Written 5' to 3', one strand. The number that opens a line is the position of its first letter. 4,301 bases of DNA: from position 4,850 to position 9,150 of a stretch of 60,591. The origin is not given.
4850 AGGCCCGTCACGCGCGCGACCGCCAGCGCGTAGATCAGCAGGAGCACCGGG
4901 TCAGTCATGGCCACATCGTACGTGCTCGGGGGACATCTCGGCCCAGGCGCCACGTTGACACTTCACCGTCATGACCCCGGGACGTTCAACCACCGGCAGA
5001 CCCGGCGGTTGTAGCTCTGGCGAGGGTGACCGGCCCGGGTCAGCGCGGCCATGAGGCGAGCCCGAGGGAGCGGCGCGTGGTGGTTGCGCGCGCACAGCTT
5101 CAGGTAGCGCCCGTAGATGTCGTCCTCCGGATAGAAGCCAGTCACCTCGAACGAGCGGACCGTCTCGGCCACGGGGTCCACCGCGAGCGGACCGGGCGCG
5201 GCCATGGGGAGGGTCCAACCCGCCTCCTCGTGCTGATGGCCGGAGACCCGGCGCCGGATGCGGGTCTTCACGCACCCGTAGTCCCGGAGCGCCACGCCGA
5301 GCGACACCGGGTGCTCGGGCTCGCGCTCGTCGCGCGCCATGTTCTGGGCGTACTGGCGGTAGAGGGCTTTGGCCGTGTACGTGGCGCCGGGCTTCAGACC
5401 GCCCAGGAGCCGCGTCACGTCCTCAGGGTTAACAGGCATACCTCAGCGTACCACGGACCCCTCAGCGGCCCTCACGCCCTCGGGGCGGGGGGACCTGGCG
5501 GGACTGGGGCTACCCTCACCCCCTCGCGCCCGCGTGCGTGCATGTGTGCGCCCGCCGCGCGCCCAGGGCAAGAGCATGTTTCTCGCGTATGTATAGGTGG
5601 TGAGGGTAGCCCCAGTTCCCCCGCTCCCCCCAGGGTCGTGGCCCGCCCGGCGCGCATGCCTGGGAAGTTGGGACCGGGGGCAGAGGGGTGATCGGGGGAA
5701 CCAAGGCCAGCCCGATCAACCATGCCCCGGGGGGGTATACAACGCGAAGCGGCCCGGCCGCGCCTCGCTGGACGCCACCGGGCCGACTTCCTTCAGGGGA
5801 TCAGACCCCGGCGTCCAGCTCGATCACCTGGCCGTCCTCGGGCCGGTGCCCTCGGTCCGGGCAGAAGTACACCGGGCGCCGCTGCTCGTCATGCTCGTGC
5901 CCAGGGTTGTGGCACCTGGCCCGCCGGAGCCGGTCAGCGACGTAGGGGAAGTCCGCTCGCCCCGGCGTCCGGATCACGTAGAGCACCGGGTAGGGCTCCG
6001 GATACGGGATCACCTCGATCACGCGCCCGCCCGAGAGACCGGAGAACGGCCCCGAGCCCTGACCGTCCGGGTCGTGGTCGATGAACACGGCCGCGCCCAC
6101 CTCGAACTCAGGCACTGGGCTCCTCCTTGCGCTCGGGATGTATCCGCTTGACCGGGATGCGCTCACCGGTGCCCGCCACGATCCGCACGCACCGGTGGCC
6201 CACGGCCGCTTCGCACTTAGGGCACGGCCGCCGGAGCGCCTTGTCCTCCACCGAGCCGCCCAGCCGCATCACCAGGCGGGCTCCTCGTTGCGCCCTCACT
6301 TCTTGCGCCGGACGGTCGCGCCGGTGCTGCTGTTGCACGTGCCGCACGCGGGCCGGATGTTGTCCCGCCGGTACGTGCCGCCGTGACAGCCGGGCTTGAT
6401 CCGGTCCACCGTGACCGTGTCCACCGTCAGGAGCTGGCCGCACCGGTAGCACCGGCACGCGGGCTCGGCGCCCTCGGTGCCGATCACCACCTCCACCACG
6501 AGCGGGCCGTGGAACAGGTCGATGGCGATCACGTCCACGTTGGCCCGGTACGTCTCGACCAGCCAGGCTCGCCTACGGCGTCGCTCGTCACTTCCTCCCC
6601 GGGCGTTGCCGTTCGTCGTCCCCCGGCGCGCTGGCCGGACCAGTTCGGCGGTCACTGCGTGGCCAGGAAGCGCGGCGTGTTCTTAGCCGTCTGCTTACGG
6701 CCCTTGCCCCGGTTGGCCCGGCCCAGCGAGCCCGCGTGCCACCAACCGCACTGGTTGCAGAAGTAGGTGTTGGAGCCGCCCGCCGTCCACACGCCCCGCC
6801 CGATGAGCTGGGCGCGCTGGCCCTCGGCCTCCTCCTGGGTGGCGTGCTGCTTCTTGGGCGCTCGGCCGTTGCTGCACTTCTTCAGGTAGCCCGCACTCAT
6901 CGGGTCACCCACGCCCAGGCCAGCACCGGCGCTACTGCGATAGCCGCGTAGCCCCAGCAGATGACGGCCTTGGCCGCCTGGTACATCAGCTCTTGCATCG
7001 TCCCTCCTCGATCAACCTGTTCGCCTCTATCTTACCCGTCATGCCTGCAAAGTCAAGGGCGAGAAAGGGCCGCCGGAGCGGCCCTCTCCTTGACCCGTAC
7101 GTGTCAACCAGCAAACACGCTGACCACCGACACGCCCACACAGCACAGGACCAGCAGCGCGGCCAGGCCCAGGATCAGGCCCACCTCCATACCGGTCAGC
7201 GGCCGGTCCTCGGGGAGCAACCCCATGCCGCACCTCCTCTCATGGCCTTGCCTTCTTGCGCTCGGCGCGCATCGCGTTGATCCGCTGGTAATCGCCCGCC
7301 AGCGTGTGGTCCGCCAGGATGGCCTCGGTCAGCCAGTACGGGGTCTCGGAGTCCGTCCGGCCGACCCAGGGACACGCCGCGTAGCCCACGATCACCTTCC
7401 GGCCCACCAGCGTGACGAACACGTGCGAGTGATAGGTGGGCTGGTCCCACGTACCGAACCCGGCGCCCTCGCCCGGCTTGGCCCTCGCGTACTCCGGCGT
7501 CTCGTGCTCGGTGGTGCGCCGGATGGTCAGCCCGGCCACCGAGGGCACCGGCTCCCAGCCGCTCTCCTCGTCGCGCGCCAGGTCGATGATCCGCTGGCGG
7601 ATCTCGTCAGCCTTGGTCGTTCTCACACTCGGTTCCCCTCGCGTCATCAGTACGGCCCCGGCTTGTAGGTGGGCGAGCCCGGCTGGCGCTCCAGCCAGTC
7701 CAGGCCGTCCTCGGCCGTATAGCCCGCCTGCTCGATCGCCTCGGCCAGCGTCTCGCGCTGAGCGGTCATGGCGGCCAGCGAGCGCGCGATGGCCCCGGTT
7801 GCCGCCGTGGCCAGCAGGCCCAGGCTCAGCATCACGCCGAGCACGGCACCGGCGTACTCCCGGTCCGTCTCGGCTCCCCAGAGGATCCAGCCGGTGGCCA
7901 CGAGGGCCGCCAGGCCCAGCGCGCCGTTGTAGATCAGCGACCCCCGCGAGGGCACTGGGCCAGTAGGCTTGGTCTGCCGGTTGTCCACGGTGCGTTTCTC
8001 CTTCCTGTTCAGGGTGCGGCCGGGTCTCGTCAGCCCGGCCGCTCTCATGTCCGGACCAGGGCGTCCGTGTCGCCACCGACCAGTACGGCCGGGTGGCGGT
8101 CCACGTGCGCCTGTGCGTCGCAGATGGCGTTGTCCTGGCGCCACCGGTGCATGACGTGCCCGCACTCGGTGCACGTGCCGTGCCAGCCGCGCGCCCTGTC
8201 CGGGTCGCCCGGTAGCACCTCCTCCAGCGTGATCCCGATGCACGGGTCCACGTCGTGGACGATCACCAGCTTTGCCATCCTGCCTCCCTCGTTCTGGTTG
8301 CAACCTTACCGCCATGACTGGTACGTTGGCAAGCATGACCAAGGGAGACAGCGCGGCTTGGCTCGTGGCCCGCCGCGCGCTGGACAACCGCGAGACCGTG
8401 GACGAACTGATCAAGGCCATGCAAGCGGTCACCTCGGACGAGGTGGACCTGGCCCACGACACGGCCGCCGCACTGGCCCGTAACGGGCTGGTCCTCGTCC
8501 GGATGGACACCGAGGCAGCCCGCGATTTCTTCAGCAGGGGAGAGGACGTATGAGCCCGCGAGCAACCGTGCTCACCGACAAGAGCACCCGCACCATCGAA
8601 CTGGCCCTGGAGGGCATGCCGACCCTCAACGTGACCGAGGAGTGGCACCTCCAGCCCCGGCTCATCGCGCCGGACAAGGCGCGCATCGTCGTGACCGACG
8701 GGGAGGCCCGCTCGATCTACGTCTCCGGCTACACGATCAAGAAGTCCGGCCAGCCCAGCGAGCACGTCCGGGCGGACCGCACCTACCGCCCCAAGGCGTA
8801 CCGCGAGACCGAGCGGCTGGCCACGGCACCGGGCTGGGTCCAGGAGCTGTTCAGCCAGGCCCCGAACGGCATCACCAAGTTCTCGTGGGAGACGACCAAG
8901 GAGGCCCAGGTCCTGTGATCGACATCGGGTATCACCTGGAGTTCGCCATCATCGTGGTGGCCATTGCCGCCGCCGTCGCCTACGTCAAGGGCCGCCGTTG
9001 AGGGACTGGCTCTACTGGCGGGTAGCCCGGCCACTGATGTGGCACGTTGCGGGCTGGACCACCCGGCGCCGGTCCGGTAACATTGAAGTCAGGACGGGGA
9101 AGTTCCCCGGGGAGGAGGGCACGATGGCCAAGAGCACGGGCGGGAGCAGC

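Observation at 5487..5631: Long inverted-repeat element, copy A: a homologue of 36257-36395 in an unusually large non-coding gap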

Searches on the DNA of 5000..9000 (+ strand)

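Call 5: search_dna_similar(query=window:5000-9000:+, collection=phages, mode=near)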
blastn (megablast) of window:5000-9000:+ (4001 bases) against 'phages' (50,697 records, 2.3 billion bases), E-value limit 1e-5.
Records with a match: 2; places in all: 2; records where one place covers at least 80% of the query: 0.
Best place of each record, by identity: 80-90% 2.
By first word of the organism name: Actinoplanes 2.
By host as written in the record: - 1; Actinoplanes sp. SN223/29 1.
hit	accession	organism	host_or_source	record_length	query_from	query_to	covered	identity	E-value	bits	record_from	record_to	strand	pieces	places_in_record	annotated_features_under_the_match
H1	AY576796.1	Actinoplanes phage phiAsp2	-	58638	3053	3108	1%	85.7%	7e-6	60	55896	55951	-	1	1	pas71: Pas71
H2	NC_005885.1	Actinoplanes phage phiAsp2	Actinoplanes sp. SN223/29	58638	3053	3108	1%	85.7%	7e-6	60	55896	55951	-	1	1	Pas71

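Call 21: search_dna_similar(query=window:5440-5800:+, collection=phages, mode=distant, max_evalue=1)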
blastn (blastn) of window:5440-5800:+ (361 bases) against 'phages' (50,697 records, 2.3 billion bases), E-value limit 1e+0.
Records with a match: 3; places in all: 3; records where one place covers at least 80% of the query: 0.
Best place of each record, by identity: 95-99% 2; 80-90% 1.
By first word of the organism name: Streptomyces 2; Plectonema 1.
By host as written in the record: Streptomyces platensis MJ1A1 2; Plectonema sp. 1.
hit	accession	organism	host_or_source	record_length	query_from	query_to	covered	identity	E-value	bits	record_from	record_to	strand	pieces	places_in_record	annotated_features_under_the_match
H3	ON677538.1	Plectonema phage JingP1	Plectonema sp.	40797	79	116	11%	84.2%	1e-1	43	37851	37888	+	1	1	hypothetical protein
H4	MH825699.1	Streptomyces phage Darolandstone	Streptomyces platensis MJ1A1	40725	313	337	7%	96.0%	3e-1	42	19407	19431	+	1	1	22: endolysin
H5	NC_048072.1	Streptomyces phage Darolandstone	Streptomyces platensis MJ1A1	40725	313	337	7%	96.0%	3e-1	42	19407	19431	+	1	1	22: endolysin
